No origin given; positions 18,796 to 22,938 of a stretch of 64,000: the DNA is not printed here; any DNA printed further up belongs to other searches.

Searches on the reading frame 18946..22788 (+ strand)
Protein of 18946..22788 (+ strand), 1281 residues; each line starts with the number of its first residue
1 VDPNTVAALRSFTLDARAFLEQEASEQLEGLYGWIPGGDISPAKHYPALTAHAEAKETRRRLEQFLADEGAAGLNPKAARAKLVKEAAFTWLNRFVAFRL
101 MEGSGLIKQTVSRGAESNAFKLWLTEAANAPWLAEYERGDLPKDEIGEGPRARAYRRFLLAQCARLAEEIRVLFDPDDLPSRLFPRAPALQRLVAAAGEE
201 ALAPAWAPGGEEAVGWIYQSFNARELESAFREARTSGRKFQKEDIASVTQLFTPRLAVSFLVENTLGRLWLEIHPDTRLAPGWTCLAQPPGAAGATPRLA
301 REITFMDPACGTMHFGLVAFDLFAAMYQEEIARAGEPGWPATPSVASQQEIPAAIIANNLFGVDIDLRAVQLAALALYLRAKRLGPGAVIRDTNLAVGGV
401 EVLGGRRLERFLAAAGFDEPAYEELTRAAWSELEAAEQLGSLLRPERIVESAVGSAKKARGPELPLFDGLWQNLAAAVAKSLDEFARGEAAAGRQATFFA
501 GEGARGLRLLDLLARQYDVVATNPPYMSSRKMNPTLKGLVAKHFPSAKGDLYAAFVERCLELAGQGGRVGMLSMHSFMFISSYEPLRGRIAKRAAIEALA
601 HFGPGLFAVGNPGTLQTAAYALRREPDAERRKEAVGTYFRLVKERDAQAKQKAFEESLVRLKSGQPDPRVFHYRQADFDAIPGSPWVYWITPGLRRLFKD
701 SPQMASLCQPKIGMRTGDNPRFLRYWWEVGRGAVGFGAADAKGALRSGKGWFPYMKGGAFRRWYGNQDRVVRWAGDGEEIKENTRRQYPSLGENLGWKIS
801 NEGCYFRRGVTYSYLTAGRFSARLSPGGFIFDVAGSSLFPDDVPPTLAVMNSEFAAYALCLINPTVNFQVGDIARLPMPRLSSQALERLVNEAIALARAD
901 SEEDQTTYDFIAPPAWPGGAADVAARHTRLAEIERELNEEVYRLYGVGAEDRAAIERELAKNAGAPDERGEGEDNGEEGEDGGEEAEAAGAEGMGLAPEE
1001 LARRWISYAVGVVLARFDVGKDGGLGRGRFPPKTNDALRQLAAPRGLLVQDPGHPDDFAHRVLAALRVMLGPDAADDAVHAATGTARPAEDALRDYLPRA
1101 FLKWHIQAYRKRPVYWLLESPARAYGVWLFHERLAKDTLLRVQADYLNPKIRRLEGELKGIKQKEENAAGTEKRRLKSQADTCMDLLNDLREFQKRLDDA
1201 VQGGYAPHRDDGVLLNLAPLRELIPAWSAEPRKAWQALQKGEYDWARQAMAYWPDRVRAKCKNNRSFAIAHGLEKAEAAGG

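Call 4: search_protein_families(library=pfam, proteins=[window:18946-22788:+], max_evalue=0.01)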
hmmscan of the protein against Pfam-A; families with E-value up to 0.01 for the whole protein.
window:18946-22788:+ (1281 aa): 3 families
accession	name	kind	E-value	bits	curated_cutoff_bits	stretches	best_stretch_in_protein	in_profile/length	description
PF07669.17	Eco57I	-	2.9e-22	80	25.3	1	358-603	1-166/171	Eco57I restriction-modification methylase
PF02384.22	N6_Mtase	-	4.7e-05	23.3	20.4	1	515-625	124-233/311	N-6 DNA Methylase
PF20473.4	MmeI_Mtase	-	0.00063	19.4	27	1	302-380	20-85/259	MmeI, DNA-methyltransferase domain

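Call 5: search_protein_families(library=padloc, proteins=[window:18946-22788:+], max_evalue=0.01)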
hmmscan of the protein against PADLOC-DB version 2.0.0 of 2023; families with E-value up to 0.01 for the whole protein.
window:18946-22788:+ (1281 aa): 45 families (the best 25 are shown)
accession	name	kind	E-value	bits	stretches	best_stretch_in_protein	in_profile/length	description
PDLC02521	PglX|PglXI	-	5.8e-192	638.5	1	52-1224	57-1167/1174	PglX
PDLC02527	PglX|PglXI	-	3.4e-190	632.7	1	1-1275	3-1289/1332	PglX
PDLC03600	REase_MTase_IIG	-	2.4e-172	573.6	1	78-1224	70-1191/1205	Type IIG restriction enzyme-methyltransferase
PDLC02523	PglX|PglXI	-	2.5e-142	474.2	3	291-882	320-908/1428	PglX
PDLC02524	PglX|PglXI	-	2.7e-112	374.5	3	511-911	292-675/722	PglX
PDLC02641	DrmMI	-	2.9e-95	318.2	3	511-883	474-822/1161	DrmMI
PDLC02532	PglX|PglXI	-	1.3e-86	289.4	1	640-1275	6-623/682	PglX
PDLC02516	PglX|PglXI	-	2e-84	282.3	1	637-1222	3-579/593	PglX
PDLC02525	PglX|PglXI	-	5.5e-83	277.6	2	77-447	55-414/607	PglX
PDLC02519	PglX|PglXI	-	1.3e-81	272.8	2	53-879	40-835/1241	PglX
PDLC02522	PglX|PglXI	-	1.8e-77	259.1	3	508-914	595-975/1218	PglX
PDLC02518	PglX|PglXI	-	3.2e-73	245.2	2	300-913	306-883/1412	PglX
PDLC02517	PglX|PglXI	-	1.1e-68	230.3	2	512-910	10-388/707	PglX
PDLC02526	PglX|PglXI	-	7.1e-67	224.3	2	1-451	1-447/640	PglX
PDLC02528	PglX|PglXI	-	1.6e-52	176.5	3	292-731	281-666/1125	PglX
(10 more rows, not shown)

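Call 6: search_protein_families(library=ncbifam, proteins=[window:18946-22788:+], max_evalue=0.01)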
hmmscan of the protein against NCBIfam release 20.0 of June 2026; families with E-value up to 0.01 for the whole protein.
window:18946-22788:+ (1281 aa): 5 families
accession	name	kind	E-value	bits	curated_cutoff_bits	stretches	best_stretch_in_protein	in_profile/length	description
NF033452.1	BREX_1_MTaseX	exception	7.4e-245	815.7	500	1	9-1222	1-1209/1210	BREX-1 system adenine-specific DNA-methyltransferase PglX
NF033455.1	BREX_6_MTaseX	exception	5.5e-155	517.8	900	3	293-895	320-920/1319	BREX-6 system adenine-specific DNA-methyltransferase PglX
NF033454.1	BREX_5_MTaseX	exception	2.9e-84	283.6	900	3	300-917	300-883/1404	BREX-5 system adenine-specific DNA-methyltransferase PglX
NF033451.1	BREX_2_MTaseX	equivalog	4e-06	24.8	400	1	490-578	333-426/1185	BREX-2 system adenine-specific DNA-methyltransferase PglX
NF047738.1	antiphage_MADS2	equivalog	0.0046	15.3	720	0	304-381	334-409/654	methylation-associated defense system DNA methyltransferase MAD2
